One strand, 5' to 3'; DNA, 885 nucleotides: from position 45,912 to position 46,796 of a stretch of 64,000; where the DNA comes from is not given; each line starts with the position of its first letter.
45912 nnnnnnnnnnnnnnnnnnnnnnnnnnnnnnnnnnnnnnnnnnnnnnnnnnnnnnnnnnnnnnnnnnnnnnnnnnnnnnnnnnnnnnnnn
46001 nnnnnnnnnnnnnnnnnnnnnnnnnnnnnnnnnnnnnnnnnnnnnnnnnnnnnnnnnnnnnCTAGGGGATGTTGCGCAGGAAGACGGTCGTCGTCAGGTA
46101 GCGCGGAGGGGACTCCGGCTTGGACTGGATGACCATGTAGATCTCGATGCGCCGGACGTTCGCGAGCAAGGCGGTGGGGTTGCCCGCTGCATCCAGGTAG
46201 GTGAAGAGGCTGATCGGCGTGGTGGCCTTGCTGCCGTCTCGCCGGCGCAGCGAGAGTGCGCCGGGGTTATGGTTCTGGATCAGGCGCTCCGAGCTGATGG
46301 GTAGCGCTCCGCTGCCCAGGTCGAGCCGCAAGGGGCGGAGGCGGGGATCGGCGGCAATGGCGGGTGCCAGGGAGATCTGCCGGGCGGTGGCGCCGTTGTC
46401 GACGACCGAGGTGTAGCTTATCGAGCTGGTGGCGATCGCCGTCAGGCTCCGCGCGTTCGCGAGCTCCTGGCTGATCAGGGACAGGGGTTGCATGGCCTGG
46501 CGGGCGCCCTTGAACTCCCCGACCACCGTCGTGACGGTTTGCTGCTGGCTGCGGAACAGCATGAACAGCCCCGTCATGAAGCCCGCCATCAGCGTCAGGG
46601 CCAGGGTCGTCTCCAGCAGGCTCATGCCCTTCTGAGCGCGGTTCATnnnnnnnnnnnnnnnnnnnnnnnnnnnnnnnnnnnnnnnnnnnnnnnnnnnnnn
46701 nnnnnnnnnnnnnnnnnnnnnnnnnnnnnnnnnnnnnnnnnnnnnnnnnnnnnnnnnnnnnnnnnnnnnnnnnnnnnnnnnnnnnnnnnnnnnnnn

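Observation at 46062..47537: Minor-pseudopilin operon embedded inside the lipoprotein array, about 23 kb from the main pilus/T2SS cluster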

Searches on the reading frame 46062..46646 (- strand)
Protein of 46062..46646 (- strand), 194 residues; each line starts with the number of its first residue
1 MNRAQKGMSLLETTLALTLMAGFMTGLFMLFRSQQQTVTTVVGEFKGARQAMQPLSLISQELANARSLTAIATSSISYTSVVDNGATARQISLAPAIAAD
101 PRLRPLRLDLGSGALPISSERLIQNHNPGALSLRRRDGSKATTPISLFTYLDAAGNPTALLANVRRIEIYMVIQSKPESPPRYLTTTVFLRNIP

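Call 5: search_protein_families(library=pfam, max_evalue=1, proteins=[window:46062-46646:-])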
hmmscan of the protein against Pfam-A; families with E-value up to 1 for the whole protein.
window:46062-46646:- (194 aa): 1 family
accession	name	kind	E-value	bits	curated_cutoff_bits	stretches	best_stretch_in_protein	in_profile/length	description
PF07963.17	N_methyl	-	0.066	13.3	21.2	1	3-21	2-20/27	Prokaryotic N-terminal methylation motif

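Call 6: search_protein_families(library=ncbifam, max_evalue=1, proteins=[window:46062-46646:-])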
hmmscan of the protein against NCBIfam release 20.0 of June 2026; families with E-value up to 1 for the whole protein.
window:46062-46646:- (194 aa): 2 families
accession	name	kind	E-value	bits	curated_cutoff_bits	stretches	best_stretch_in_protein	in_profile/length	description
NF007660.0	PRK10332.1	equivalog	0.18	12.4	86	1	3-77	6-80/107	prepilin-type N-terminal cleavage/methylation domain-containing protein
NF009586.0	PRK13026.1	subfamily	0.23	9.7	608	1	5-82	331-405/777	acyl-CoA dehydrogenase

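Call 11: find_homologous_proteins(query=window:46062-46646:-, max_evalue=0.001)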
Query window:46062-46646:- (194 aa): 10 proteins with E <= 0.001 among 490 candidates.
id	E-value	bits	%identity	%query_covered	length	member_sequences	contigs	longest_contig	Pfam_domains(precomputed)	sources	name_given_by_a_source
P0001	7.2e-113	392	97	100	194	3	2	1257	-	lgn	-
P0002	4.8e-72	260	66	97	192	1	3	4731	-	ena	-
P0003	4.4e-55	204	48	99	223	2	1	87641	-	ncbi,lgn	-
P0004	4.7e-48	182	53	99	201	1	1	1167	-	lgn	-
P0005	2.3e-42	163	51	95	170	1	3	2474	-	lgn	-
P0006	1.7e-41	160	54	95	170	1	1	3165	-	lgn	-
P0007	3.8e-41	159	53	95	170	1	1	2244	-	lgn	-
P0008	6.9e-41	158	66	66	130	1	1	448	-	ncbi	ncbi:hypothetical protein D3C72_2053910 [compost metagenome]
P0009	1.9e-37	147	51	95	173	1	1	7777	-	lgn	-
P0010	5.8e-31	126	46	95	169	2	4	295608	-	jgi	jgi:hypothetical protein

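Call 12: find_encoding_contigs(protein=P0003, flank=10000, max_places=3)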
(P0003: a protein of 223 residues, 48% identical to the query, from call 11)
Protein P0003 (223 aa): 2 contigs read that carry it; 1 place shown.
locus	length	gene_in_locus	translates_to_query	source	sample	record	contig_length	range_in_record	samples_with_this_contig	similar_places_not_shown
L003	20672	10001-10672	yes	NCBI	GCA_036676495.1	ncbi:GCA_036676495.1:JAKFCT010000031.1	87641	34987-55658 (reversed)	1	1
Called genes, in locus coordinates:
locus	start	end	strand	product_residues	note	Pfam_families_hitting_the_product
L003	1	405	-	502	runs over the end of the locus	-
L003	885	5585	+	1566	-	PF05359:DUF748, PF13116:YhdP (faint), PF04357:TamB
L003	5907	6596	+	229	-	PF00072:Response_reg, PF00486:Trans_reg_C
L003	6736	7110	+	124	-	PF01245:Ribosomal_L19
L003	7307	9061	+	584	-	PF03415:Peptidase_C11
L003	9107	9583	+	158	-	-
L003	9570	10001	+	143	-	-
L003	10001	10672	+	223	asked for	-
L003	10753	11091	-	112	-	-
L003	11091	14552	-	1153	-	PF01436:NHL (faint), PF06739:SBBP (faint), PF22807:TrAA12 (faint), PF24684:Vgb_lyase (weak)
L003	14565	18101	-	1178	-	PF08450:SGL (faint), PF01436:NHL (faint), PF24684:Vgb_lyase (weak)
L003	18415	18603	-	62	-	-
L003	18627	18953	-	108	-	-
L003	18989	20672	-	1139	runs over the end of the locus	PF01833:TIG, PF01436:NHL (faint), PF08450:SGL (faint), PF22807:TrAA12 (faint), PF24684:Vgb_lyase (weak), PF25021:TEN_NHL (faint)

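Call 13: find_encoding_contigs(protein=P0010, flank=10000, max_places=4)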
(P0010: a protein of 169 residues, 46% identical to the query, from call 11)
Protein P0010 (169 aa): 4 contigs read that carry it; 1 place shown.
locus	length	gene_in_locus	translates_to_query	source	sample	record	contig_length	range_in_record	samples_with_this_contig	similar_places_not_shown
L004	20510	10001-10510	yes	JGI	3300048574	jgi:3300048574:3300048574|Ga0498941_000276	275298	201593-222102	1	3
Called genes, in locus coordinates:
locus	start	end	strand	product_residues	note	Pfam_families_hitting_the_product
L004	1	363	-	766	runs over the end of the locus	PF01301:Glyco_hydro_35, PF02449:Glyco_hydro_42, PF22369:GLMA_2nd (faint)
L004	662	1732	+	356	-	PF01628:HrcA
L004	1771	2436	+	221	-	PF01025:GrpE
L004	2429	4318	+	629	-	PF00012:HSP70, PF06723:MreB_Mbl, PF02782:FGGY_C (weak)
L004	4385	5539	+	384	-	PF00226:DnaJ, PF01556:DnaJ_C, PF00684:DnaJ_CXXCXGXG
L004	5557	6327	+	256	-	PF01966:HD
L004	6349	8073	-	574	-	PF17899:Peptidase_M61_N, PF05299:Peptidase_M61, PF17820:PDZ_6 (weak)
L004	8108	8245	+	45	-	-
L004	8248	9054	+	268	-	-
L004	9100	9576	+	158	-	-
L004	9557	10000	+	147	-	-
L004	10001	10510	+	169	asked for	-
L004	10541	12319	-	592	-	PF05157:MshEN, PF00437:T2SSE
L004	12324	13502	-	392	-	-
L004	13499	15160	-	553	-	PF11104:PilM_2 (weak)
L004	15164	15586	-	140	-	-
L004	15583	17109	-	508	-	PF28597:T2SSF_N, PF00482:T2SSF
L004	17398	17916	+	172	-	PF07963:N_methyl (weak)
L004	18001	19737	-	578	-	-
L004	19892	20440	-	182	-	PF00226:DnaJ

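Call 18: find_related_loci(query=A1, collection=genome_contigs, flank=10000)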
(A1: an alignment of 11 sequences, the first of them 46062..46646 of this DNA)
Query A1 (194 aa) in genome_contigs; peptide patterns used: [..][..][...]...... (x = any residue, [..] = any of these).
36 stretches matched a pattern; 1 encode a relative of the query (tblastn E <= 1e-3); 1 distinct loci.
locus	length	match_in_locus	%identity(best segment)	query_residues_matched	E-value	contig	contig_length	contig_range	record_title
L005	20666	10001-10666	48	1-192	1e-63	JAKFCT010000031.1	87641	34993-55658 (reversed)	MAG: Candidatus Sericytochromatia bacterium isolate LC028 contig-124_202, whole genome shotgun sequence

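Call 19: find_related_loci(query=A1, collection=metagenome_contigs, flank=10000)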
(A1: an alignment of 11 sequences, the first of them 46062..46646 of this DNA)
Query A1 (194 aa) in metagenome_contigs; peptide patterns used: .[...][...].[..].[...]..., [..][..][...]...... (x = any residue, [..] = any of these).
54 stretches matched a pattern, but none encodes a relative of the query by tblastn (E <= 1e-3).

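Call 20: find_encoding_contigs(protein=P0009, flank=10000, max_places=3)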
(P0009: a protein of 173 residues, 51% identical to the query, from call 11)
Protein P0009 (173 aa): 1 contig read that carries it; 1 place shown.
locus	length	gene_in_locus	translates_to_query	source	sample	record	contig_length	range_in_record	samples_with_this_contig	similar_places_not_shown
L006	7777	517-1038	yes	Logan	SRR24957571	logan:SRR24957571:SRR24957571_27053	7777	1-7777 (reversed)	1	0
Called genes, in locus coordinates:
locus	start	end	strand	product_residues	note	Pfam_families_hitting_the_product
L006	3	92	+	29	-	?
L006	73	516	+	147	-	-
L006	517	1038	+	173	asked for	-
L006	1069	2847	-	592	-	PF05157:MshEN, PF00437:T2SSE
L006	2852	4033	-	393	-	-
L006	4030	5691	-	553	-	PF11104:PilM_2 (weak)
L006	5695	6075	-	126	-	-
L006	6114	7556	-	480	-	PF28597:T2SSF_N (faint), PF00482:T2SSF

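Call 21: find_encoding_contigs(protein=P0002, flank=10000, max_places=3)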
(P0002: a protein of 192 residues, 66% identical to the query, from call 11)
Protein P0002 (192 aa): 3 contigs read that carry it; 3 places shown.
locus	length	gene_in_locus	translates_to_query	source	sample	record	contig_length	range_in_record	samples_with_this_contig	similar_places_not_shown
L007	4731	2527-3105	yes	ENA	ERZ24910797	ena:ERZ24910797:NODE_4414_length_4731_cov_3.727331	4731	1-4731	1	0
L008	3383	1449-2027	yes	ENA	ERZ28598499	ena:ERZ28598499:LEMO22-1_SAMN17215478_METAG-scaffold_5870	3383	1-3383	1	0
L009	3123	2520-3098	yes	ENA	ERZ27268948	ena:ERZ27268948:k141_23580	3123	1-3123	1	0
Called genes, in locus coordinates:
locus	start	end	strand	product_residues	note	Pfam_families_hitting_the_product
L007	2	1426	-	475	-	?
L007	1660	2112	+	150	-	-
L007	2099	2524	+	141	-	-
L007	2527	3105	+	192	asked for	-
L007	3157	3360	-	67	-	-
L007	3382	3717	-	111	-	-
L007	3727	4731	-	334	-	?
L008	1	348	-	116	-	?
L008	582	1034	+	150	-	-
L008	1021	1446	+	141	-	-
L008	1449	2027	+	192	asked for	-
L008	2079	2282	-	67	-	-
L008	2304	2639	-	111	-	-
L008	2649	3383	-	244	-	?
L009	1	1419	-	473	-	?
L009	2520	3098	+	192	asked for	-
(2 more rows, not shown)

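Call 31: predict_structure(alignment_id=A1)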
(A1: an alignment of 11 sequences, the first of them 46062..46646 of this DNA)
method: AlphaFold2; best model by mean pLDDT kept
length: 194 residues; sequences in the alignment: 11
mean_pLDDT: 72.9   pTM: 0.61
mean pLDDT of the five models: 72.9, 71.2, 70.6, 69.7, 65.9
residues with pLDDT >= 90: 35; 70-90: 76; 50-70: 63; < 50: 20
segments of 3 or more residues with pLDDT < 50: 37-47, 120-125
pLDDT, mean of each block of 10 residues (from residue 1): 56 71 69 50 47 74 91 91 89 79 79 73 51 62 75 91 90 66 79 76
secondary structure, 60 per line:
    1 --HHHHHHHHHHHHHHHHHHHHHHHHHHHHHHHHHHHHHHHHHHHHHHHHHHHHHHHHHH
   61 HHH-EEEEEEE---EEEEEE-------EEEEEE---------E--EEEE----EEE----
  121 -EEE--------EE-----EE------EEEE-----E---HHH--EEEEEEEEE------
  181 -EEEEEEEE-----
elements in order: H3-63 E65-71 E75-80 E88-93 E106-109 E114-116 E122-124 E148-151 E166-174 E182-189

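Call 35: fold_search(model_id=the predicted structure, library=pdb)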
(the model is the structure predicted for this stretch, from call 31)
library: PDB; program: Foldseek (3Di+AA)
matches with E <= 10: 514; with E <= 0.001: 0
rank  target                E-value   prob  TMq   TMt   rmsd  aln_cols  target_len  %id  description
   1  4i1p_C                2.8e-01  0.11  0.20  0.11  15.6       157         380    9  Human MALT1 (caspase-IG3) in complex with activity based-probe (released 2014-07-09)
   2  2yn3_D                2.9e-01  0.08  0.16  0.15  19.4       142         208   14  Structural insight into the giant calcium-binding adhesin SiiE: implications for the adhesion of Salmonella enterica t (released 2013-04-03)
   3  2yn3_C                3.5e-01  0.08  0.15  0.11  19.9       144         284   15  Structural insight into the giant calcium-binding adhesin SiiE: implications for the adhesion of Salmonella enterica t (released 2013-04-03)
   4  2ret_F                3.9e-01  0.14  0.26  0.31  16.2       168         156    8  The crystal structure of a binary complex of two pseudopilins: EpsI and EpsJ from the Type 2 Secretion System of Vibri (released 2008-02-05)
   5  4a1n                  4.2e-01  0.16  0.14  0.09  12.0        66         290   15  Human Mitochondrial endo-exonuclease (released 2012-02-29)
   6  6yn8                  4.4e-01  0.10  0.20  0.12  13.9       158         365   10  Human MALT1(334-719) in complex with a tetrazole containing compound (released 2020-06-24)
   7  6cim_D                4.9e-01  0.06  0.15  0.10  13.6       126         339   13  Pre-Reaction Complex, RAG1(E962Q)/2-nicked/intact 12/23RSS complex in Mn2+ (released 2018-04-25)
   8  8i5b_B                5.2e-01  0.07  0.13  0.14  11.8        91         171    6  Structure of human Nav1.7 in complex with bupivacaine (released 2023-06-14)
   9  3v55                  5.9e-01  0.08  0.17  0.10  15.3       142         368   11  Human MALT1 (334-719) in its ligand free form (released 2012-03-14)
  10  9hau_AA               6.2e-01  0.10  0.14  0.21  14.9       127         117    4  pT=3 virus-like particle of ssRNA phage Hubei14 coat protein (released 2024-11-13)
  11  5zdz_D                6.2e-01  0.05  0.13  0.08  15.1       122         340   14  Hairpin Forming Complex, RAG1/2-Nicked 12RSS/23RSS complex in Ca2+ (released 2018-04-25)
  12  2cov_G                6.6e-01  0.12  0.16  0.30  13.1       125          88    6  Crystal structure of CBM31 from beta-1,3-xylanase (released 2005-09-13)
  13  8v4x_A                6.9e-01  0.07  0.18  0.11  15.2       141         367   10  Structure of MALT1 in complex with an allosteric inhibitor (released 2024-05-01)
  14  7tj8_B                6.9e-01  0.03  0.12  0.14  14.9       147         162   10  Cryo-EM structure of the human Nax channel in complex with beta3 solved in nanodiscs (released 2022-03-30)
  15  7ak1                  7.4e-01  0.08  0.19  0.12  13.3       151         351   10  Human MALT1(329-729) in complex with a chromane urea containing inhibitor (released 2020-12-09)
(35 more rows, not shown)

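Call 36: search_solved_structures(query=A1, max_evalue=10, show_alignments=2)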
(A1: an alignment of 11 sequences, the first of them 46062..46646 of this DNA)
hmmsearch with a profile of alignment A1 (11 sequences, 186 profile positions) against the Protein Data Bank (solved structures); distinct sequences matched with E-value up to 10: 1.
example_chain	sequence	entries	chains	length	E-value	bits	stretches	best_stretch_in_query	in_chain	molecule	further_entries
7ane_b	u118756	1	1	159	1.4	11.8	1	94-135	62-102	bS6m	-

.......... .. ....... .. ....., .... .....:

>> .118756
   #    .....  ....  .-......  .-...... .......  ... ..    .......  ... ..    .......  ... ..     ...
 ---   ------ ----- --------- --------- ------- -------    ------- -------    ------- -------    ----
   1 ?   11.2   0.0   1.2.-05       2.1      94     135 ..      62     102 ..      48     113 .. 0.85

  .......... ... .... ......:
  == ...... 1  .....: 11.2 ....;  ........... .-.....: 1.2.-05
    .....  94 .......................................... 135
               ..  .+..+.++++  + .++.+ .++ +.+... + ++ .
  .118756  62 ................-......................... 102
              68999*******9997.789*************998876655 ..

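Call 71: search_protein_families(library=pfam, alignment_id=A1, max_evalue=10)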
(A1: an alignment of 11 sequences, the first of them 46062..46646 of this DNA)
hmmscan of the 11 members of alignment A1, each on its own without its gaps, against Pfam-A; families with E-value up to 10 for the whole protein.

A. member 1, window:46062-46646:- (194 aa): 1 family
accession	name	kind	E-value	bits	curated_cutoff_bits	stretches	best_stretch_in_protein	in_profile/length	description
PF07963.17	N_methyl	-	0.066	13.3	21.2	1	3-21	2-20/27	Prokaryotic N-terminal methylation motif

B. families by the number of members that match (of 11 scanned): 3 families
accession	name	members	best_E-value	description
PF07963.17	N_methyl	4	0.0066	Prokaryotic N-terminal methylation motif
PF10715.16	REGB_T4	1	0.022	T4-page Endoribonuclease RegB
PF21338.2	Top1B_N_bact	1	0.25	Bacterial DNA topoisomerase IB, N-terminal domain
